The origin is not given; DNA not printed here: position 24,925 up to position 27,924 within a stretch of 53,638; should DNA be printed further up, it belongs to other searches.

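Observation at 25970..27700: M28/PA peptidase-like ectodomain with all His/Glu metal and catalytic positions replaced (pseudo-enzyme)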

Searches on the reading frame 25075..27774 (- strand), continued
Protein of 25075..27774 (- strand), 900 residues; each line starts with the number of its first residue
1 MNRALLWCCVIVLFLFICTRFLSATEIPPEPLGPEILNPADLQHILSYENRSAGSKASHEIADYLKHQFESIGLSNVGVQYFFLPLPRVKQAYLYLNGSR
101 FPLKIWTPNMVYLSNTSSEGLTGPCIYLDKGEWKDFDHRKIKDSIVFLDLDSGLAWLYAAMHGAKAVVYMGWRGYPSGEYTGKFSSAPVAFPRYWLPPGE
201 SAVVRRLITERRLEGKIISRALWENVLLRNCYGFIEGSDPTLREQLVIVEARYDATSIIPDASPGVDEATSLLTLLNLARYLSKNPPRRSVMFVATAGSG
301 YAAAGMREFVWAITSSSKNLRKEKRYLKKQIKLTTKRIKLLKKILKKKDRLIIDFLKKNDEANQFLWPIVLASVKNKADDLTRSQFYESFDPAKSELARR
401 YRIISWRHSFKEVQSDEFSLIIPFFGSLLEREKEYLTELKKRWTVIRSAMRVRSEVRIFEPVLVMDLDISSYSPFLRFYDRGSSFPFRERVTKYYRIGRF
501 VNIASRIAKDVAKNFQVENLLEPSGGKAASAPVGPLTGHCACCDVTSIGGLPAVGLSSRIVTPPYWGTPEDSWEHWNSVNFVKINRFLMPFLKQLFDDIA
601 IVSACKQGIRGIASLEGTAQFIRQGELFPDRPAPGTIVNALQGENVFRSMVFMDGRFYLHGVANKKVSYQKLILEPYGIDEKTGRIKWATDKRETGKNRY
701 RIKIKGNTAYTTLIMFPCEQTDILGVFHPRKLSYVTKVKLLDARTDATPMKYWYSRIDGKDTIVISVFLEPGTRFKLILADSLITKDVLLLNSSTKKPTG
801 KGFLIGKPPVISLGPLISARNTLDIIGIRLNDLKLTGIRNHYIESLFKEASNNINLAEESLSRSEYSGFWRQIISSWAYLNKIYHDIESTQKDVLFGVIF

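Call 18: find_encoding_contigs(protein=P0006, flank=10000, max_places=2)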
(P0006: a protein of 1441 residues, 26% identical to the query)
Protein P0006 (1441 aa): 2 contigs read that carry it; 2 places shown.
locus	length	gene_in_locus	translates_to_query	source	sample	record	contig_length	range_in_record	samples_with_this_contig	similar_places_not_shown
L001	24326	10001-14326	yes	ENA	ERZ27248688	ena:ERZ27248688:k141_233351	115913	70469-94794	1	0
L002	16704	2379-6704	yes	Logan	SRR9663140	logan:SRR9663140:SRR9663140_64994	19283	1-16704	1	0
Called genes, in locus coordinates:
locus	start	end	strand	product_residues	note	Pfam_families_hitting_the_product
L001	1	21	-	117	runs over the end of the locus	PF00453:Ribosomal_L20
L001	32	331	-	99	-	PF01632:Ribosomal_L35p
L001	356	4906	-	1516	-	PF07602:DUF1565 (weak), PF05345:He_PIG, PF17963:Big_9 (weak), PF05345:He_PIG, PF22544:HYDIN_VesB_CFA65-like_Ig, PF13860:FlgD_ig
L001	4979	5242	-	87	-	-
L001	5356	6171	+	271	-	PF01975:SurE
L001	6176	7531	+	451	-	PF01103:Omp85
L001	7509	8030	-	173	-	PF12822:ECF_trnsprt (weak), PF02632:BioY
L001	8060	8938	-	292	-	PF17848:Zn_ribbon_ACC, PF01039:Carboxyl_trans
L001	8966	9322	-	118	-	-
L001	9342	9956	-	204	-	PF04542:Sigma70_r2, PF08281:Sigma70_r4_2, PF04545:Sigma70_r4 (weak)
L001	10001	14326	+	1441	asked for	PF04389:Peptidase_M28 (weak), PF02687:FtsX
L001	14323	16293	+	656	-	-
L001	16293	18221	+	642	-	PF20581:DUF6785, PF20580:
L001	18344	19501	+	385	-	PF13181:TPR_8 (faint), PF13428:TPR_14 (faint), PF14559:TPR_19 (faint)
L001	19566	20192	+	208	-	PF01618:MotA_ExbB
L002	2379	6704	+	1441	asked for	PF04389:Peptidase_M28 (weak), PF02687:FtsX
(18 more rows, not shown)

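Call 20: find_encoding_contigs(protein=P0002, flank=10000, max_places=1)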
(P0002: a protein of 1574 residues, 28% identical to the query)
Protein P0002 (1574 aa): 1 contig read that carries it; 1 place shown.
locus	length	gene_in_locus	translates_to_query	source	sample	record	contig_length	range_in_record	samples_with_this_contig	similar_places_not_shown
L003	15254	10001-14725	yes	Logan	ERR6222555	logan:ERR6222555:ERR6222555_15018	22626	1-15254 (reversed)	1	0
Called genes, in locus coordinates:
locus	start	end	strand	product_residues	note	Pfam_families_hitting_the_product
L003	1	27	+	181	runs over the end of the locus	PF13302:Acetyltransf_3, PF13420:Acetyltransf_4, PF13523:Acetyltransf_8 (weak), PF00583:Acetyltransf_1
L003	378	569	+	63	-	-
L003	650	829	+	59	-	-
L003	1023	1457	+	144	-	PF07811:TadE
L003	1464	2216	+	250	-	-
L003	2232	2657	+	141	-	PF07811:TadE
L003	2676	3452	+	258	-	-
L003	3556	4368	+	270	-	PF08666:SAF (weak), PF16976:RcpC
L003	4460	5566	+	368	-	PF13629:T2SS-T3SS_pil_N, PF00263:Secretin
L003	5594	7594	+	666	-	PF00005:ABC_tran (faint), PF01656:CbiA (weak), PF13173:AAA_14 (faint), PF13191:AAA_16 (faint), PF13401:AAA_22 (faint), PF13614:AAA_31, PF00437:T2SSE, PF27713:UCP018868, +3 more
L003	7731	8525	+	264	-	PF00482:T2SSF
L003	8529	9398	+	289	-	PF00482:T2SSF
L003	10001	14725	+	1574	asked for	PF04389:Peptidase_M28, PF12704:MacB_PCD (faint), PF02687:FtsX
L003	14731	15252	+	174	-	?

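Call 21: find_encoding_contigs(protein=P0007, flank=10000, max_places=1)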
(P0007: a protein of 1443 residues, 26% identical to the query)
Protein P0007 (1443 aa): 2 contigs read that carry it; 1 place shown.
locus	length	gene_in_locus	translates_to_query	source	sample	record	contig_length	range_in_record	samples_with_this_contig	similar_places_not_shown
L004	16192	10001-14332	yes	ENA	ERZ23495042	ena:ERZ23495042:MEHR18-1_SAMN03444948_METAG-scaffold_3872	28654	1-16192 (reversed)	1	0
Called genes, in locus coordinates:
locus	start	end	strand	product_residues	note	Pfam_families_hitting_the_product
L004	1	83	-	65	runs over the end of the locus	PF01632:Ribosomal_L35p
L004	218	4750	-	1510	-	PF07602:DUF1565 (weak), PF17963:Big_9 (weak), PF05345:He_PIG, PF05345:He_PIG, PF17963:Big_9 (weak), PF05345:He_PIG, PF22544:HYDIN_VesB_CFA65-like_Ig, PF13860:FlgD_ig, +4 more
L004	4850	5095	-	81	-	-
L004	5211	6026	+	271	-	PF01975:SurE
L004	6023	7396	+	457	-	PF01103:Omp85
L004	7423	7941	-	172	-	-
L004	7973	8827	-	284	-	PF17848:Zn_ribbon_ACC, PF01039:Carboxyl_trans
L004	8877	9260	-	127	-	-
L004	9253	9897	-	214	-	PF04542:Sigma70_r2, PF07638:Sigma70_ECF (weak), PF04545:Sigma70_r4, PF08281:Sigma70_r4_2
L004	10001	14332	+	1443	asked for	PF04389:Peptidase_M28 (weak), PF02687:FtsX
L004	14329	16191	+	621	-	?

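Call 22: find_encoding_contigs(protein=P0003, flank=10000, max_places=1)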
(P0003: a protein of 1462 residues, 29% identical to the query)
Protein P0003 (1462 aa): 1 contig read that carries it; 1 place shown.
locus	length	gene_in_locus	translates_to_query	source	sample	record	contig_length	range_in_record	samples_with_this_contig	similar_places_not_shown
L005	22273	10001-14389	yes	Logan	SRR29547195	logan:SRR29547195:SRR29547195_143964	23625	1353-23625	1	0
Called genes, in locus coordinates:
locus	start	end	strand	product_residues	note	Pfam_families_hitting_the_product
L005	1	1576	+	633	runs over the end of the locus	PF20581:DUF6785, PF20580:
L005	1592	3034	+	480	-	-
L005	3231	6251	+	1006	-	PF13620:CarboxypepD_reg, PF13715:CarbopepD_reg_2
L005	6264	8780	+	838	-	-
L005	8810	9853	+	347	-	PF19572:PorV (faint)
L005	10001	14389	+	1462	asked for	PF02687:FtsX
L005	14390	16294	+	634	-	PF20581:DUF6785, PF20580:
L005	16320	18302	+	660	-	-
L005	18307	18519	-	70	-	-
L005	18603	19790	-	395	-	PF00266:Aminotran_5, PF01041:DegT_DnrJ_EryC1 (weak)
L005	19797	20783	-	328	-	PF13480:Acetyltransf_6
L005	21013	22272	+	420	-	?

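Call 25: search_protein_families(library=pfam, alignment_id=A2, max_evalue=0.01)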
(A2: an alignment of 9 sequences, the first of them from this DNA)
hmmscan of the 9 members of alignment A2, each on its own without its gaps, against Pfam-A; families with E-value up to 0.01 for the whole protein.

A. member 1, seq(880 aa): 2 families
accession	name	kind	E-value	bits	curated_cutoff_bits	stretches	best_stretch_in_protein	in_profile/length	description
PF04389.22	Peptidase_M28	-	2.8e-05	24.4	21.3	1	232-298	3-65/193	Peptidase family M28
PF05450.20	Nicastrin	-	0.00013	22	25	1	246-313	2-74/218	Nicastrin large lobe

B. families by the number of members that match (of 9 scanned): 3 families
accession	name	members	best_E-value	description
PF04389.22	Peptidase_M28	8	1.2e-12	Peptidase family M28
PF02225.27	PA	2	2.5e-05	PA domain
PF05450.20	Nicastrin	1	0.00013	Nicastrin large lobe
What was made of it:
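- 27085..27474 (-): Residues 101-230: PA (protease-associated) domain inserted in the M28 fold. Pfam PA hits 2 of 9 family members but not the window protein (call 25).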

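Call 35: search_protein_representatives(alignment_id=A2)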
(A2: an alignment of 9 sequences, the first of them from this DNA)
Query: 9 sequences, 775 profile positions. Proteins with E-value up to 0.001 (for the whole library): 19205; up to 1e-10: 5008; up to 1e-30: 1343. The best 150 are listed.
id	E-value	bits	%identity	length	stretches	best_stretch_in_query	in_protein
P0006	1.4e-294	995.6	-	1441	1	2-767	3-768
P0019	5.4e-264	894.4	-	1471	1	39-775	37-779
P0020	2.0e-249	846.2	-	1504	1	10-775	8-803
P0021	2.2e-243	826.3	-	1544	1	6-774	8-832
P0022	2.4e-237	806.3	-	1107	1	7-775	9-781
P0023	3.0e-235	799.3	-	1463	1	39-775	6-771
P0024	2.7e-218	743.3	-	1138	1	38-775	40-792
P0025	2.5e-214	730.1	-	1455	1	3-775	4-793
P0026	4.9e-213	725.9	-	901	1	23-775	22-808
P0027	1.2e-212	724.6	-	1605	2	33-665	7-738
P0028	3.2e-212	723.2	-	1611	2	5-384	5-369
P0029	4.8e-211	719.3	-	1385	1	12-774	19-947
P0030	7.7e-211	718.6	-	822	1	39-775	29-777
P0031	2.2e-205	700.6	-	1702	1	8-775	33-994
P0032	2.3e-204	697.2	-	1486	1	31-775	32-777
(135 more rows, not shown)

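Call 40: predict_structure(alignment_id=A2)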
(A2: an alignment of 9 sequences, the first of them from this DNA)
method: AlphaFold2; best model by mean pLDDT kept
length: 880 residues; sequences in the alignment: 9
mean_pLDDT: 66.5   pTM: 0.62
mean pLDDT of the five models: 66.5, 63.5, 63.2, 61.8, 58.3
residues with pLDDT >= 90: 113; 70-90: 318; 50-70: 222; < 50: 227
segments of 3 or more residues with pLDDT < 50: 24-34, 177-189, 379-414, 482-492, 517-538, 610-612, 621-630, 664-671, 690-734, 749-751, 755-768, 781-799, 804-815, 835-839
pLDDT, mean of each block of 10 residues (from residue 1): 76 79 45 57 81 88 94 92 86 91 77 77 91 72 89 75 86 56 46 85 89 89 87 93 91 81 82 92 92 89 83 83 88 85 72 63 57 50 38 42 38 49 73 83 88 85 85 68 40 57 67 50 28 37 69 73 67 80 82 86 63 54 36 64 61 72 47 55 53 32 24 26 36 51 58 41 45 57 40 46 45 51 57 48 73 88 73 59
secondary structure, 60 per line:
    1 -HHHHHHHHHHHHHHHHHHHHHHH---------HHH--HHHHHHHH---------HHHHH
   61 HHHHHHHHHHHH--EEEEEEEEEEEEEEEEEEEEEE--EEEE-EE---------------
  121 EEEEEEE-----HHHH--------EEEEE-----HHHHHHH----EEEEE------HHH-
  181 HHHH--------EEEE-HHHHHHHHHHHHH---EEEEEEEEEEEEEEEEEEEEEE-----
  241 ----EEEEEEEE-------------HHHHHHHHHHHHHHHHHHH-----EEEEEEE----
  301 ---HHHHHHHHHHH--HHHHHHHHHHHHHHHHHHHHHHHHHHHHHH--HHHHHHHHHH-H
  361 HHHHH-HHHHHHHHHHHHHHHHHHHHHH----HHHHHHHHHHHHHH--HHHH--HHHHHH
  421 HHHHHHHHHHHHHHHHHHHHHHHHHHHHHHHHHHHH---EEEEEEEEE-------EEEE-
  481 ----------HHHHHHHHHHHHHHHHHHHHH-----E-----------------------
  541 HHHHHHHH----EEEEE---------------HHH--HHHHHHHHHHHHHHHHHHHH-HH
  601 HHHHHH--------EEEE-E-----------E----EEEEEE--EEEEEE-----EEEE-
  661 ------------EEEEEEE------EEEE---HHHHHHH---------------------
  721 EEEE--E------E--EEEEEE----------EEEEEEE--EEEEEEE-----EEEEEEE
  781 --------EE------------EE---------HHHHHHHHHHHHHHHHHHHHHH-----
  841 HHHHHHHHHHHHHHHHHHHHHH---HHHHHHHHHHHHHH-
elements in order (helices of 4 or more, strands of 3 or more residues): H2-24 H39-46 H56-72 E75-96 E99-102 E121-127 H133-136 E145-149 H155-161 E166-170 H181-184 E193-196 H198-210 E214-235 E245-252 H266-284 E290-296 H304-314 H317-346 H349-358 H360-365 H367-388 H393-406 H409-412 H415-456 E460-468 E476-479 H491-511 H541-548 E553-557 H578-597 H599-606 E615-618 E637-642 E645-650 E656-659 E673-679 E686-689 H693-699 E721-724 E737-742 E753-759 E762-768 E774-780 H814-835 H841-862 H866-879
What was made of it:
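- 27691..27774 (-): Residues 1-28: N-terminal signal peptide or anchor, which puts the ectodomain outside the cytoplasm. Predicted helix 2-24 (call 40).
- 26401..26832 (-): Residues 315-458: Lys-rich helical insert between the EE helix and the Asp179 strand. It is clade-specific; K318, K375, D379 and R402 are conserved. Predicted helices 317-456 (call 40).
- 25345..25944 (-): Residues 611-810: beta-rich post-M28 domain carrying the best-conserved ectodomain motifs (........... 625-635, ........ 752-759). Low-confidence model (call 40).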

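Call 43: find_related_loci(query=A3, collection=genome_contigs, flank=10000)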
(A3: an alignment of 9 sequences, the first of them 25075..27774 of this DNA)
Query A3 (900 aa) in genome_contigs; peptide patterns used: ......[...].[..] (x = any residue, [..] = any of these).
182 stretches matched a pattern; 108 encode a relative of the query (tblastn E <= 1e-3); the best 80 are kept; 80 distinct loci.
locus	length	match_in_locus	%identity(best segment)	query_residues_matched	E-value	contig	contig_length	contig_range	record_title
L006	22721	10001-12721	57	12-900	0e+0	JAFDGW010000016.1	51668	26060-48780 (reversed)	MAG: Deltaproteobacteria bacterium isolate Meg22_1012_Bin_341 Meg22_1012_Bin_341_scaffold_1044, whole genome shotgun seq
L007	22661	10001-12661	42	11-900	0e+0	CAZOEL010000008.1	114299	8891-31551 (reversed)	MAG TPA_asm: uncultured Syntrophobacteraceae bacterium isolate binchicken_co269_257 genome assembly, contig: NODE_164_le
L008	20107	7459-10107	41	15-900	0e+0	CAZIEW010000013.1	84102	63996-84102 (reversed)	MAG TPA_asm: uncultured Syntrophobacteraceae bacterium isolate SRP278314_co1_305 genome assembly, contig: NODE_352_lengt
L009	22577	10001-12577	41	41-900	0e+0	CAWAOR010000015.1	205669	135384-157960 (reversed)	MAG: uncultured delta proteobacterium isolate MFD02979.bin.1.141 genome assembly, contig: contig_43402, whole genome sho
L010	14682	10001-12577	42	41-900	0e+0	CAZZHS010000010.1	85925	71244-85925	MAG TPA_asm: uncultured Syntrophobacteraceae bacterium isolate binchicken_co168_8 genome assembly, contig: NODE_357_leng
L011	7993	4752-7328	40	41-900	0e+0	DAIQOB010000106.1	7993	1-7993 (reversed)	MAG TPA_asm: Syntrophobacteraceae bacterium isolate CTOTU7685 NODE_14152_length_7993_cov_4.620559, whole genome shotgun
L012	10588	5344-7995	41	40-900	0e+0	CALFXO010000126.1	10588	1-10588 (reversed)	MAG TPA_asm: uncultured Syntrophobacteraceae bacterium isolate SRR3330210_bin.40_CONCOCT_v1.1_MAG genome assembly, conti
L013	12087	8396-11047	39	7-900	0e+0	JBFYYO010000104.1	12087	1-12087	MAG: Syntrophobacterales bacterium isolate PPR_0410 scaffold_1580, whole genome shotgun sequence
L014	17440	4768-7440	40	1-900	0e+0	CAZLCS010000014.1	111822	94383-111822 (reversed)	MAG TPA_asm: uncultured Syntrophobacteraceae bacterium isolate binchicken_co168_326 genome assembly, contig: NODE_185_le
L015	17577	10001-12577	41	41-900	0e+0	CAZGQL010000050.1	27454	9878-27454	MAG TPA_asm: uncultured Syntrophobacteraceae bacterium isolate SRP290908_co1_149 genome assembly, contig: NODE_2101_leng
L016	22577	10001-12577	41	41-900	0e+0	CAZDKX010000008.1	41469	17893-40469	MAG TPA_asm: uncultured Syntrophobacteraceae bacterium isolate binchicken_co22_234 genome assembly, contig: NODE_984_len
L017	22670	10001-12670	41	6-900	0e+0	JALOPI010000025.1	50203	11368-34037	MAG: Syntrophobacteraceae bacterium isolate Prado125 scaffold_226, whole genome shotgun sequence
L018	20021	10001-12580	40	40-900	0e+0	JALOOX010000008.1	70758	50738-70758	MAG: Syntrophobacteraceae bacterium isolate Prado114 scaffold_157, whole genome shotgun sequence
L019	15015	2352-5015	39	3-900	0e+0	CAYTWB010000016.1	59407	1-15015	MAG TPA_asm: uncultured Syntrophobacteraceae bacterium isolate SRP239243_co2_425 genome assembly, contig: NODE_600_lengt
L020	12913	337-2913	40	41-900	0e+0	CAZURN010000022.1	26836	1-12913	MAG TPA_asm: uncultured Syntrophobacteraceae bacterium isolate SRP278314_co2_239 genome assembly, contig: NODE_2426_leng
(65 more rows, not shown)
